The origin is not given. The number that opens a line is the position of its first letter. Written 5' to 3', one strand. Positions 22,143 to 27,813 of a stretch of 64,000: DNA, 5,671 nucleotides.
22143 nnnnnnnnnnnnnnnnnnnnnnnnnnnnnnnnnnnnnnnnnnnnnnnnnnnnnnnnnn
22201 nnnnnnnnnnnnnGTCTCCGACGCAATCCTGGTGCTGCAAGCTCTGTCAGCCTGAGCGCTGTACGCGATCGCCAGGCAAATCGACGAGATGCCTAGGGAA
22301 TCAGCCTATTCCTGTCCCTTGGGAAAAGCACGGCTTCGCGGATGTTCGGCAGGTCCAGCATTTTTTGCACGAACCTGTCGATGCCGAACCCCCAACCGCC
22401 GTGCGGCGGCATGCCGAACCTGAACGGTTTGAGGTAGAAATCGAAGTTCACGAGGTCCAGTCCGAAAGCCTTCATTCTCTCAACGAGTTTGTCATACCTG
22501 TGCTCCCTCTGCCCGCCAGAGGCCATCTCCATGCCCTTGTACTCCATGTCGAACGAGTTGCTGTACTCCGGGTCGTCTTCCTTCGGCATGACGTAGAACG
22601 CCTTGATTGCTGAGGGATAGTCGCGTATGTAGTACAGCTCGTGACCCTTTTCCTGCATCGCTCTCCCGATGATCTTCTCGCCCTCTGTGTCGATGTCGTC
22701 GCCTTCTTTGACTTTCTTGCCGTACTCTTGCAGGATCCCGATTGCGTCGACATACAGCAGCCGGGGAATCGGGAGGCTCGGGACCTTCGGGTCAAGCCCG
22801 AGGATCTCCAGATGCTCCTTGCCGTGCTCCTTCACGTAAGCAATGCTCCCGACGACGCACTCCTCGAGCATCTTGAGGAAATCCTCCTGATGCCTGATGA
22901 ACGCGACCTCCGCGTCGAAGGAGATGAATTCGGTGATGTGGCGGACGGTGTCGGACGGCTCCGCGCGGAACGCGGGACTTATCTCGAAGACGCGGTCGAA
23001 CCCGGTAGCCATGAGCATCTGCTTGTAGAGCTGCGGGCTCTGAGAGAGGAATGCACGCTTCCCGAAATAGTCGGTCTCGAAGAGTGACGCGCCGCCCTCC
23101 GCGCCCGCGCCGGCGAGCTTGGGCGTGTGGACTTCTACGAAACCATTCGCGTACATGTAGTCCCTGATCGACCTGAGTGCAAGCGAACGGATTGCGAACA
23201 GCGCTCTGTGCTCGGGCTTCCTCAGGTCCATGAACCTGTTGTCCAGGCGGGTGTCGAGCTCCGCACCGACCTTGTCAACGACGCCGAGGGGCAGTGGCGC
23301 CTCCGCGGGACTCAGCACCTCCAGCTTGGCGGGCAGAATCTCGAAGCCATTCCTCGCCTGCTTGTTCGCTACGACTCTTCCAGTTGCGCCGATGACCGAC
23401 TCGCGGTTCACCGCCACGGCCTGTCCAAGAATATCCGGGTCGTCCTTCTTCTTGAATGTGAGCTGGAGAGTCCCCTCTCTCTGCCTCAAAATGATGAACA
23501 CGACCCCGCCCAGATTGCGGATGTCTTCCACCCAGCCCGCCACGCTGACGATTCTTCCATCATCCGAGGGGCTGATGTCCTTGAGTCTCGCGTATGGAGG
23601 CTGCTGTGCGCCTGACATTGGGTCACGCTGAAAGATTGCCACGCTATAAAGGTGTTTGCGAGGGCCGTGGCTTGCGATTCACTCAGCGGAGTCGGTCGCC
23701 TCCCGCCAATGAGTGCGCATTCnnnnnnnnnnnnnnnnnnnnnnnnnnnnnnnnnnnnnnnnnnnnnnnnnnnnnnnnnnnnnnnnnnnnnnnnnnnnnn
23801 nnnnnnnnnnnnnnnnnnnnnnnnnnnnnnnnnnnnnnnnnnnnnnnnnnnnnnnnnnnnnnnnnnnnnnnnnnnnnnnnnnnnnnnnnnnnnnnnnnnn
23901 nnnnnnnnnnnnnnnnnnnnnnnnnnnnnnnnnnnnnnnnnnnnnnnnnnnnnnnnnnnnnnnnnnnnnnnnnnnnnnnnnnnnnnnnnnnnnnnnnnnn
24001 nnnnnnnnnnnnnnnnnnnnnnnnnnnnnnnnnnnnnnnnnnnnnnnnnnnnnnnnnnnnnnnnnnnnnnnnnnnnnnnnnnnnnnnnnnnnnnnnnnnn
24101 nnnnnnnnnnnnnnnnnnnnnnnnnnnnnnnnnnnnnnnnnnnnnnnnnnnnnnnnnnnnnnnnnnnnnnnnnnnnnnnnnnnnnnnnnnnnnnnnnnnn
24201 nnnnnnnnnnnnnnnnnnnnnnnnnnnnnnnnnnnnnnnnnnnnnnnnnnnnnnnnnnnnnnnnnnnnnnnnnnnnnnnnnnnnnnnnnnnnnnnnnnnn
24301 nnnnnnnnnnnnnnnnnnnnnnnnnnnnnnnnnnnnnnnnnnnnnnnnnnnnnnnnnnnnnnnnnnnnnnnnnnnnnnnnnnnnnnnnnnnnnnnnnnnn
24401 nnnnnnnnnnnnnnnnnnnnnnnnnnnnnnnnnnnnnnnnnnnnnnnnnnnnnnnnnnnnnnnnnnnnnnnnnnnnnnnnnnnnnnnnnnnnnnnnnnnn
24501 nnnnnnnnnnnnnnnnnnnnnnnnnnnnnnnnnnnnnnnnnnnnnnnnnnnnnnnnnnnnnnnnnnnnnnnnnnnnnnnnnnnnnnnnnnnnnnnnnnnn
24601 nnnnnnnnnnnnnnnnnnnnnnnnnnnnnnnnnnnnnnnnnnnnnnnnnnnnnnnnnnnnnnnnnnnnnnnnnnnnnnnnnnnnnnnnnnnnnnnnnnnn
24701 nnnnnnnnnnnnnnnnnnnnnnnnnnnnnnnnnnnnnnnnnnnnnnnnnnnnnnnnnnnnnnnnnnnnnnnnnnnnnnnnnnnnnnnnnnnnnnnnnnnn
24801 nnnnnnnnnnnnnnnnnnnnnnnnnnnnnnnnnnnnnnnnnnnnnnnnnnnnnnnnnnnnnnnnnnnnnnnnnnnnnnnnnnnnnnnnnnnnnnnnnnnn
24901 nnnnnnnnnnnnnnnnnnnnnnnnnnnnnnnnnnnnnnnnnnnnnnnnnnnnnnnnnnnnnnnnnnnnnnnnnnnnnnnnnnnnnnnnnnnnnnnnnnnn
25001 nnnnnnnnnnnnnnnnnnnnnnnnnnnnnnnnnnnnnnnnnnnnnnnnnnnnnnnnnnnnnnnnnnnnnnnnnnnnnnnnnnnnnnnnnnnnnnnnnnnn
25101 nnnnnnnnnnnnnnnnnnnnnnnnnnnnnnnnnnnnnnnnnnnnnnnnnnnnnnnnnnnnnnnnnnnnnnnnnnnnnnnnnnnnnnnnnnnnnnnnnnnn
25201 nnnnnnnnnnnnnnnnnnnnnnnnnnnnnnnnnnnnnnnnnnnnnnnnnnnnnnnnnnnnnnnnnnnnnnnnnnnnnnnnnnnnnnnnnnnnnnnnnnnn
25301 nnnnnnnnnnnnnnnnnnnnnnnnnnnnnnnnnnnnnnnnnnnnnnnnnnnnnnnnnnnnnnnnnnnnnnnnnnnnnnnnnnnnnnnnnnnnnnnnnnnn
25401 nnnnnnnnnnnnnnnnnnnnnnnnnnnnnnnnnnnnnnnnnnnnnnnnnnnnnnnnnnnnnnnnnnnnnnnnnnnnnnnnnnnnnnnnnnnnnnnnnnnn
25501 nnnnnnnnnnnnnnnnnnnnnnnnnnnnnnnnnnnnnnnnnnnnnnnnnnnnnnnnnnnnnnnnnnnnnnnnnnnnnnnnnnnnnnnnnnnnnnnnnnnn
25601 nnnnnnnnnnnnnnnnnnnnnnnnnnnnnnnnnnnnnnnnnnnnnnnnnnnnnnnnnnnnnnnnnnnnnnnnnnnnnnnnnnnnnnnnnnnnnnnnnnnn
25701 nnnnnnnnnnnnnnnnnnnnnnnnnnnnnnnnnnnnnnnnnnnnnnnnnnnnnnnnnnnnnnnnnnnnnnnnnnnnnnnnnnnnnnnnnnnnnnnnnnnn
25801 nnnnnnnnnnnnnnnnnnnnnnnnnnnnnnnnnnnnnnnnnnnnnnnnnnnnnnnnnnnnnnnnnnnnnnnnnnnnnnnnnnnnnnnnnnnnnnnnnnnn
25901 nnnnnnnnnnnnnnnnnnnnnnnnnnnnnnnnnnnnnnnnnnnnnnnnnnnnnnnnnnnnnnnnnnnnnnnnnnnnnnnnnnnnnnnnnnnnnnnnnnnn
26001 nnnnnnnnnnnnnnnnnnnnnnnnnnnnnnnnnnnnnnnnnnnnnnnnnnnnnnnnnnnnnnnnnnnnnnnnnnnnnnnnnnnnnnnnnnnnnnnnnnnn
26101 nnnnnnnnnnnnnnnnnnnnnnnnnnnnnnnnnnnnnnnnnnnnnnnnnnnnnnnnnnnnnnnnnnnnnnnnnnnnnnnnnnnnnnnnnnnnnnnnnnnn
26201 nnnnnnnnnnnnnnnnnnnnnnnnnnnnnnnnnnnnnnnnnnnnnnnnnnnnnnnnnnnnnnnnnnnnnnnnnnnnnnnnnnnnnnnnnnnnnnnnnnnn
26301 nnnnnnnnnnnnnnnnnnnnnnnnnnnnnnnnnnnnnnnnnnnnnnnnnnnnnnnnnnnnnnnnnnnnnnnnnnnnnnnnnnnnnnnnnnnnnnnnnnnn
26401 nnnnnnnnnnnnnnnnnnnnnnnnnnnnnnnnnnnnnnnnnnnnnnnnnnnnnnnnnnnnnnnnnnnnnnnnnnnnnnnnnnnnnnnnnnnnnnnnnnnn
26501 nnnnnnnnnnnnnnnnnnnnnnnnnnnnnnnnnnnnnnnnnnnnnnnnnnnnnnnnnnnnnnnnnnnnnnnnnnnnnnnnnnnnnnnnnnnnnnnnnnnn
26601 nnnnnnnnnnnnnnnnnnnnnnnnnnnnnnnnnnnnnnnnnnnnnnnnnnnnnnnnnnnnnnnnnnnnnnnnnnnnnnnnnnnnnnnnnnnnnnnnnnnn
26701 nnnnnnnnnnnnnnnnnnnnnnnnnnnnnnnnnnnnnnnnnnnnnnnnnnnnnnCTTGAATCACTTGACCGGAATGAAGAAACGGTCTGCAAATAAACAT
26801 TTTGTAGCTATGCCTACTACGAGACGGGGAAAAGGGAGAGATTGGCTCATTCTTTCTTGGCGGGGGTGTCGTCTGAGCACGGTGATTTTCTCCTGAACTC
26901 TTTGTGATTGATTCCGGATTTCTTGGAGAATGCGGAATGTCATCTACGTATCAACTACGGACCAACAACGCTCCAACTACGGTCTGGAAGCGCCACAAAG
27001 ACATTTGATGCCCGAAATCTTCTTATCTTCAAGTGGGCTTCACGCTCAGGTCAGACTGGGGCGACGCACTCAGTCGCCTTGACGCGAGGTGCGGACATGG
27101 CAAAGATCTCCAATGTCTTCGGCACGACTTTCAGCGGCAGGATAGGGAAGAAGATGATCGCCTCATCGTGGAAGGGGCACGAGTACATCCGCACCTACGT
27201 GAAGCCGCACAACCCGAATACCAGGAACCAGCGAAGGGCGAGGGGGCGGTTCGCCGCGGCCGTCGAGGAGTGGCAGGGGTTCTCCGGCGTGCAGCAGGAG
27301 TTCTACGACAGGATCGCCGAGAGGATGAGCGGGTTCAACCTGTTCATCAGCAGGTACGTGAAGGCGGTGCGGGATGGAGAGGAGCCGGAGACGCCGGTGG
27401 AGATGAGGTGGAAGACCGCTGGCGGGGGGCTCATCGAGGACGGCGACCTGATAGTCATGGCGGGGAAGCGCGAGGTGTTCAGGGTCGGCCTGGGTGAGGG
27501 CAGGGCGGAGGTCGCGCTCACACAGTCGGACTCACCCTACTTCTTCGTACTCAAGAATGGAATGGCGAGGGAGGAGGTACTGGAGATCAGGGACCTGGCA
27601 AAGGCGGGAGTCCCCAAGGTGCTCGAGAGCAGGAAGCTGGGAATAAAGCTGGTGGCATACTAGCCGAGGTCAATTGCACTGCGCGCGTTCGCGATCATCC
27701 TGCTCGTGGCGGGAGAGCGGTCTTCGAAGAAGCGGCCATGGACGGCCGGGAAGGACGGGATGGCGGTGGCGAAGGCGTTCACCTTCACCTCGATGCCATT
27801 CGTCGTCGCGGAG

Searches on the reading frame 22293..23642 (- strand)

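Call 51: search_protein_families(library=pfam, proteins=[window:22293-23642:-], max_evalue=0.001)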
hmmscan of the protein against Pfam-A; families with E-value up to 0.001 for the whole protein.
window:22293-23642:- (449 aa): 2 families
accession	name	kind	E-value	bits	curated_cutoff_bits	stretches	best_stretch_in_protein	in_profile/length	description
PF00152.25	tRNA-synt_2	-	4.1e-84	282.7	25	1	130-443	3-307/308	tRNA synthetases class II (D, K and N)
PF01336.31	tRNA_anti-codon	-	5.1e-12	46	27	1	32-110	1-75/75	OB-fold nucleic acid binding domain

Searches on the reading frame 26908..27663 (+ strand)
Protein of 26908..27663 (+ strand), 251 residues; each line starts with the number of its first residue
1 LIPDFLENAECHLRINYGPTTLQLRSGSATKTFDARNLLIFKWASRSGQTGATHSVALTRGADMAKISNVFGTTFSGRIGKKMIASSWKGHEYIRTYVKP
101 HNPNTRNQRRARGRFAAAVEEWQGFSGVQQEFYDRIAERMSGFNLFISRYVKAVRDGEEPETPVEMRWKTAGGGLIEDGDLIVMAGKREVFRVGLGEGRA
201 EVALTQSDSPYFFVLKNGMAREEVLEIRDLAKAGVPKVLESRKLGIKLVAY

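Call 51: search_protein_families(library=pfam, proteins=[window:26908-27663:+], max_evalue=0.001)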
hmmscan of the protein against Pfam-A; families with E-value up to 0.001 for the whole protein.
window:26908-27663:+ (251 aa): 1 family
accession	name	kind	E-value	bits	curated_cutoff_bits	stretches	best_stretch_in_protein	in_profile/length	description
PF19781.4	DUF6266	-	1.6e-05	25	23.4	1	82-161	8-88/198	Family of unknown function (DUF6266)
